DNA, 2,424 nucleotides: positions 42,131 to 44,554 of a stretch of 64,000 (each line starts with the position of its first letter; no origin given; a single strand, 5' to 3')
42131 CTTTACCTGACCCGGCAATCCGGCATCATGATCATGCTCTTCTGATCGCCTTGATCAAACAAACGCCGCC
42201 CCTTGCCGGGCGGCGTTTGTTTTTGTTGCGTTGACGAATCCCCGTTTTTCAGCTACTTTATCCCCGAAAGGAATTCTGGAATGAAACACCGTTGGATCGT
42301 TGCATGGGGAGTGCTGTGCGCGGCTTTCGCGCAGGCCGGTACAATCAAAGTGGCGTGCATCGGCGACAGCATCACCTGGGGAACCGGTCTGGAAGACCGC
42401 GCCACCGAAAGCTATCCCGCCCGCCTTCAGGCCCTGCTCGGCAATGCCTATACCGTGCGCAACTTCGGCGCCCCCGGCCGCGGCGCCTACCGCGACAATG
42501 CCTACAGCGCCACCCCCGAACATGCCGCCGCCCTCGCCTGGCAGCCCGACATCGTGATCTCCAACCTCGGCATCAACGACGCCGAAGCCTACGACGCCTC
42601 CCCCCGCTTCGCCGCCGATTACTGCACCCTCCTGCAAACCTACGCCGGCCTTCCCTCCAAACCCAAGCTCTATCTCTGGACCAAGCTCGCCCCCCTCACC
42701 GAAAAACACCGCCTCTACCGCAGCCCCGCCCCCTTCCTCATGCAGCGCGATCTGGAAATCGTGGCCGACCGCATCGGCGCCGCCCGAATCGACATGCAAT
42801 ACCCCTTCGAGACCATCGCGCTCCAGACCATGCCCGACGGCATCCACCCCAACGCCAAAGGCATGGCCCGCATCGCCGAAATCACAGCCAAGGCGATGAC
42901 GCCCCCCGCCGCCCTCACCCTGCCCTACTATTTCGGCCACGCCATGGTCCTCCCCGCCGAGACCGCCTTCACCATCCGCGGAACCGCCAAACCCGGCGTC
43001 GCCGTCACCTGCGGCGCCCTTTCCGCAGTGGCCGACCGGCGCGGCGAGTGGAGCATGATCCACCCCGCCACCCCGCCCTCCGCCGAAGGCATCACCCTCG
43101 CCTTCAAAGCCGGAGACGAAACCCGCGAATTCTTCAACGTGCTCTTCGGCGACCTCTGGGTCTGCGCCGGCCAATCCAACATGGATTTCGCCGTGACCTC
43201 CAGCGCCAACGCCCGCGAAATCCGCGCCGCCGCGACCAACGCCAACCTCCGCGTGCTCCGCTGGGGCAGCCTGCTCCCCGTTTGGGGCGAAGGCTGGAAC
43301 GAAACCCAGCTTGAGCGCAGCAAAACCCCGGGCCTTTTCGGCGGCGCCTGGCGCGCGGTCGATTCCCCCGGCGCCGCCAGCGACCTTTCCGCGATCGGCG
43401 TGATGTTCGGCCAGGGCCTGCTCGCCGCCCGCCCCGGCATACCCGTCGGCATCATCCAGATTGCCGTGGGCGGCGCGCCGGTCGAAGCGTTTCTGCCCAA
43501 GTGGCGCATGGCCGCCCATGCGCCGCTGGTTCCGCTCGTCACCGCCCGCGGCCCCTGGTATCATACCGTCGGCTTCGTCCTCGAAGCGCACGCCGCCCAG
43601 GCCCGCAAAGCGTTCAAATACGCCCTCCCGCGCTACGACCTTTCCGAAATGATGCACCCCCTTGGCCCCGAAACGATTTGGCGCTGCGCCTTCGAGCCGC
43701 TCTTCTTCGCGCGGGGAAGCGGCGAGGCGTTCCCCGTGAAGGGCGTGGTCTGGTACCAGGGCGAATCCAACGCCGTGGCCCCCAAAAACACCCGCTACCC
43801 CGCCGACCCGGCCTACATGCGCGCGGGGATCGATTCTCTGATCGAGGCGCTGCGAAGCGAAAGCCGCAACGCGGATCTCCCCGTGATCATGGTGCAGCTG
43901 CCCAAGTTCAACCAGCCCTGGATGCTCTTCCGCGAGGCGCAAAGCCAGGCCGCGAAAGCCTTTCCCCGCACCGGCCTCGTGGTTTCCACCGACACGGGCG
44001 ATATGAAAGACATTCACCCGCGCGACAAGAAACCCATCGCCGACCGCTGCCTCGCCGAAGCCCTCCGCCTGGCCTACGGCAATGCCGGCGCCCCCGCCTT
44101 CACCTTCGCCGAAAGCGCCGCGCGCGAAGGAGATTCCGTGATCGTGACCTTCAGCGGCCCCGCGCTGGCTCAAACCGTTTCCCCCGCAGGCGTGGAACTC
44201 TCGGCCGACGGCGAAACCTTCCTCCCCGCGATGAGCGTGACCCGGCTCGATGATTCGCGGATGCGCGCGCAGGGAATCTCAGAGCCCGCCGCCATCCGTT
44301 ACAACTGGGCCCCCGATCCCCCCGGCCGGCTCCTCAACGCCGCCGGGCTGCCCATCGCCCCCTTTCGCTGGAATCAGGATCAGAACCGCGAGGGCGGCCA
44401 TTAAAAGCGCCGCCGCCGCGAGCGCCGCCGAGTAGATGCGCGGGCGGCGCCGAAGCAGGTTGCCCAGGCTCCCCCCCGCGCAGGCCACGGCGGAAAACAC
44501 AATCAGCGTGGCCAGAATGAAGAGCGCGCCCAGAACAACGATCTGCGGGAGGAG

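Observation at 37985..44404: Surface protein with discoidin domain followed by a dual SGNH + SASA esterase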

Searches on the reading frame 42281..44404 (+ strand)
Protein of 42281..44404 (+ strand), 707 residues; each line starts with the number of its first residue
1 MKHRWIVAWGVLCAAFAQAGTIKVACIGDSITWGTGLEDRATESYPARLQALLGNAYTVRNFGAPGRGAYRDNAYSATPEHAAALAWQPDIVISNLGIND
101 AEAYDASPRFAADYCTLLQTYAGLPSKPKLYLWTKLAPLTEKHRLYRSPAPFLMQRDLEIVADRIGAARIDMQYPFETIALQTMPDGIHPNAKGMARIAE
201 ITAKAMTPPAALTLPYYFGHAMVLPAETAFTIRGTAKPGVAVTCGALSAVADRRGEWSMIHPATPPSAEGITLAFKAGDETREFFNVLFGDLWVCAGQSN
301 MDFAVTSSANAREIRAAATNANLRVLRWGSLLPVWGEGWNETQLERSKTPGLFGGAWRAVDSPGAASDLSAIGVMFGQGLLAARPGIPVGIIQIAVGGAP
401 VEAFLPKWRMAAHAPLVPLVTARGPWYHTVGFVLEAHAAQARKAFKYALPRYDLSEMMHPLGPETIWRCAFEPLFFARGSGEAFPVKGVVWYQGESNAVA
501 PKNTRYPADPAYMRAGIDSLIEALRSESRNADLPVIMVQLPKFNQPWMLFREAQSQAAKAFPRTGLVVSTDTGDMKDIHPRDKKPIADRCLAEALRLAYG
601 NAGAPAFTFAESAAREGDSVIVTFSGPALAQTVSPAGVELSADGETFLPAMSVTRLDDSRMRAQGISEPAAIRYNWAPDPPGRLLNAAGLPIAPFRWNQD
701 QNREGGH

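Call 7: search_protein_families(library=pfam, proteins=[window:42281-44404:+], max_evalue=0.01)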
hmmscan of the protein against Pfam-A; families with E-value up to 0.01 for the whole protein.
window:42281-44404:+ (707 aa): 4 families
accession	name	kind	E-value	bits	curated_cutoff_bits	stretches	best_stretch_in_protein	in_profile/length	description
PF13472.12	Lipase_GDSL_2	-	1.9e-21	77.8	32.9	1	26-196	1-177/178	GDSL-like Lipase/Acylhydrolase family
PF03629.24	SASA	-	8.3e-19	68.5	24.8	2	483-577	118-204/226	Carbohydrate esterase, sialic acid-specific acetylesterase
PF00657.28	Lipase_GDSL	-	2.9e-10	41.1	23.6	1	24-200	1-206/208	GDSL-like Lipase/Acylhydrolase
PF25182.1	NonGDSL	-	0.0033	17.2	80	0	14-102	20-108/220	Non-GDSL lipase-like family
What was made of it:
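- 42281..44404 (+): ORF B: 707-aa exported two-module O-acetylesterase (NanS type). Pfam (call 7).
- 42356..42868 (+): Module 1: classical SGNH/GDSL hydrolase (aa 26-196). Catalytic Ser30 (GDS), Gly63, Asn99 (GIND), Asp186-x-x-His189. PF13472 E 1.9e-21 and PF00657 E 2.9e-10 (call 7).
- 43151..44080 (+): Module 2: SASA / CE20-like SGNH domain (aa 291-600). Gln298-Ser299 (GQSNM), Gly397-Gly398, Tyr492-Gln-Gly-Glu-Ser-Asn497, Asp577-x-His579. No inserted ancillary domain. PF03629 E 8.3e-19 (call 7).
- On SGNH hydrolase superfamily / Pfam Lipase_GDSL_2 (ORF B module 1): PF13472 77.8 bits vs 32.9; PF00657 41.1 vs 23.6 (call 7).
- On SASA family, PF03629 (ORF B module 2): 68.5 bits vs 24.8 (call 7).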

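Call 8: search_protein_families(library=ncbifam, proteins=[window:42281-44404:+], max_evalue=0.01)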
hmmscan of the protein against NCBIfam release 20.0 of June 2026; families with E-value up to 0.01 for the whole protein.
window:42281-44404:+ (707 aa): 1 family
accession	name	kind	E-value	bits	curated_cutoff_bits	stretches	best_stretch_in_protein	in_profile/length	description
NF042968.1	AcxylEst_AxeA1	equivalog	6.6e-30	103.8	700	1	17-201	270-458/459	acetylxylan esterase AxeA1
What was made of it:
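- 42356..42868 (+): Partial match to the SGNH part of NCBIfam AxeA1 (call 8).
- On NCBIfam NF042968 acetylxylan esterase AxeA1 (equivalog): 103.8 bits, covering only profile positions 270-458 (call 8).
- The best NCBIfam match of module 1 is the SGNH part of acetylxylan esterase AxeA1 (call 8). The AxeA1 match is partial and far below the cutoff (103.8 vs 700 bits, call 8).
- Tried and rejected: AxeA1 equivalog membership (call 8).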

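Call 13: search_solved_structures(query=window:42281-44404:+, max_evalue=0.01, show_alignments=3)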
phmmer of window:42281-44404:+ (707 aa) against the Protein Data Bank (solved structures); distinct sequences matched with E-value up to 0.01: 9.
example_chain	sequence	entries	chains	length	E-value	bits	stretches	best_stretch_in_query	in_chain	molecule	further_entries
9h4u_A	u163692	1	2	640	7.1e-43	149.9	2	461-697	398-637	Carbohydrate esterase FI8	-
7kmm_A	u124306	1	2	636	7.7e-39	136.6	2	482-697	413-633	Sialic acid-specific 9-O-acetylesterase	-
9ega_A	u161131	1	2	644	1.7e-32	115.7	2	484-697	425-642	Sialate O-acetylesterase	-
8f9o_A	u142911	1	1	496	7.5e-12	47.4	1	274-410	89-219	Sialic acid acetylesterase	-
8f9q_A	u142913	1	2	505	1.5e-11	46.4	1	276-407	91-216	Sialic acid acetylesterase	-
8f9p_A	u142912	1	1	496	2e-11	46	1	274-410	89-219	Sialic acid acetylesterase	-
8f9r_A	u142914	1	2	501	1.4e-10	43.2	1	279-431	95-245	Sialic acid acetylesterase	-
7c23_A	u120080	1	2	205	0.0061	17.9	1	19-119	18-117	Carboxylesterase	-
7c29_A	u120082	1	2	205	0.0096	17.3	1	19-102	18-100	Carboxylesterase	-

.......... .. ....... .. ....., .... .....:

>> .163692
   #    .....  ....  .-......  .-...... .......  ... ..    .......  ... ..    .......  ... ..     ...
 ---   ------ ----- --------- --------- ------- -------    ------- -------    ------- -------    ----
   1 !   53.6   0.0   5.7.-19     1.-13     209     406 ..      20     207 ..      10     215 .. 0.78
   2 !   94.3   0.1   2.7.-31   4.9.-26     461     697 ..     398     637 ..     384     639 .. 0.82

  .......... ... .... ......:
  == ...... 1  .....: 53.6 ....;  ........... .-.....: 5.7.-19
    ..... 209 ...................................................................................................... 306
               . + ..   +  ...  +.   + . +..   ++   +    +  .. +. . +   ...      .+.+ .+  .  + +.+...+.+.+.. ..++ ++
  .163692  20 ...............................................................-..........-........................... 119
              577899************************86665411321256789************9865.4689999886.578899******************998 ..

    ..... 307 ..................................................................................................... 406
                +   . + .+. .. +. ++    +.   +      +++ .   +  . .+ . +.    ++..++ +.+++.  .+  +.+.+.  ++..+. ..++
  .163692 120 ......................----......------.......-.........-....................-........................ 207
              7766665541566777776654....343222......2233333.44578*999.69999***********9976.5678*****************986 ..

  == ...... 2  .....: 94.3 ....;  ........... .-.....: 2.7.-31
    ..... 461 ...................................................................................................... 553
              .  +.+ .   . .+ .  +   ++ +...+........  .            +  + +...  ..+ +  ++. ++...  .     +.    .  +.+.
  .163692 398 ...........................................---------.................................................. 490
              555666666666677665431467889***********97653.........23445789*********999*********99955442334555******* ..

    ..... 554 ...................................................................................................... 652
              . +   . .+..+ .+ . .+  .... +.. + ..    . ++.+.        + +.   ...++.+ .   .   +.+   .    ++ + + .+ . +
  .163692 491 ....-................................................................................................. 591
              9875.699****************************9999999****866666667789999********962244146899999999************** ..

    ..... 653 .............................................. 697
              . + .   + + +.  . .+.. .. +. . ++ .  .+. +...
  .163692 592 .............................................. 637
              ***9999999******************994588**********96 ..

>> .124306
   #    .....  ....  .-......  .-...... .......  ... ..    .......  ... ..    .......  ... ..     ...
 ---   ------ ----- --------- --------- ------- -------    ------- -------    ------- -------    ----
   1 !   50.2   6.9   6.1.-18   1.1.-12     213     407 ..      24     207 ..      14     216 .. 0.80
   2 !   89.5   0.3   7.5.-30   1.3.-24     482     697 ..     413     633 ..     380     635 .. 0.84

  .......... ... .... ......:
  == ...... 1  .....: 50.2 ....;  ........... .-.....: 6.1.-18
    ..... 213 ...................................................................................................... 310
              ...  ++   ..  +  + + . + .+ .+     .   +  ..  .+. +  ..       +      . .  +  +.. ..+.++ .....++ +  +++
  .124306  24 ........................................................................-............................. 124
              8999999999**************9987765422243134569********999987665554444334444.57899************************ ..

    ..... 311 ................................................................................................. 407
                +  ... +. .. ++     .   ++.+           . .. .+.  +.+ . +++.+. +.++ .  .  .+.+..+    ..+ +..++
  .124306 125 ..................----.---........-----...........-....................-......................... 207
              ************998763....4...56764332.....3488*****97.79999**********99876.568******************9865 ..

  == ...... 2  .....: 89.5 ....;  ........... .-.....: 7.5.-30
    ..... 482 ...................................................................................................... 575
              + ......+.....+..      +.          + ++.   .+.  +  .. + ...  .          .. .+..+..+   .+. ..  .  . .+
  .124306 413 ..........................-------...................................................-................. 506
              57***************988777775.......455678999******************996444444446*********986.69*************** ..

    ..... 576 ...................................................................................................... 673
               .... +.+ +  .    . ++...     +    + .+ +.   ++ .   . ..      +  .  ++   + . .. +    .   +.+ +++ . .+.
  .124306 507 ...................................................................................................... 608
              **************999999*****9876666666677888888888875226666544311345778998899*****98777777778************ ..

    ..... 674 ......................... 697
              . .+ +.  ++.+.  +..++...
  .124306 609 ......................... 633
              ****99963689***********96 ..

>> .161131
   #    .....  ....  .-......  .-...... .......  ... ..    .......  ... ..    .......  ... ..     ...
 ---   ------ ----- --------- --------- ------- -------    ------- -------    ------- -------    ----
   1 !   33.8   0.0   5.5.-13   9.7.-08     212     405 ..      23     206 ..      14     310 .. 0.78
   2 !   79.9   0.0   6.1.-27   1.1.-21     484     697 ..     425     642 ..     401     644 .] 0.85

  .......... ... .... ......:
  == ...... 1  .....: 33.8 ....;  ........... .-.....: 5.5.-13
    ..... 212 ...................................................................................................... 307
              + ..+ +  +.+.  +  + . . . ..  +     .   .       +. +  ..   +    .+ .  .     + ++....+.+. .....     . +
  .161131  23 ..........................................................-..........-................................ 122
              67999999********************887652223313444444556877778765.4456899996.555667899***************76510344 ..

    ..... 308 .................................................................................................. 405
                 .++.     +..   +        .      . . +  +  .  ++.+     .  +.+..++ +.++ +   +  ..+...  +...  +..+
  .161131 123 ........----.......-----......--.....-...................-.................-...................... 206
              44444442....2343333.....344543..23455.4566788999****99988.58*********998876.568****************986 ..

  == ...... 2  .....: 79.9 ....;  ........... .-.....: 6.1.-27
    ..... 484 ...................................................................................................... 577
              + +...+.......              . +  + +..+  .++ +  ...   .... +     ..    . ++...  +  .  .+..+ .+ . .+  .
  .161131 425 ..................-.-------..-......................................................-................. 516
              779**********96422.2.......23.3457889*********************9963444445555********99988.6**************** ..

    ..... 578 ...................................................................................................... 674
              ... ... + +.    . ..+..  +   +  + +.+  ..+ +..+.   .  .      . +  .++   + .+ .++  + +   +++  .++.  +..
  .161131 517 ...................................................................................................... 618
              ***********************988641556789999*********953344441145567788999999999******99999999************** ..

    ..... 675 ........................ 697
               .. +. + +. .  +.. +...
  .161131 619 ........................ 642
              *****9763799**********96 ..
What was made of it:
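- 42905..43150 (+): N-terminal beta-sandwich of the CE20-like half (aa 209-290). Aligns to residues 20-100 of the CE20 structures 9h4u and 7kmm (call 13).
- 43151..44080 (+): The ~190 residues between the two matched stretches in the CE20 structures correspond to only ~54 residues here (call 13).
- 44081..44371 (+): C-terminal beta-sandwich of the CE20-like half (aa ~601-697). Aligns to the C-terminal ~100 residues of 9h4u, 7kmm and 9ega up to the conserved ...PFR (call 13).
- On CAZy CE20: aa 209-697 align end to end with 7kmm (E 7.7e-39) and 9h4u (E 7.1e-43), apart from the insert (call 13). About 54 residues (aa 407-460) stand where the CE20 structures have ~190 (call 13).
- Solved relatives are CE20 esterases and sialate O-acetylesterases (call 13).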
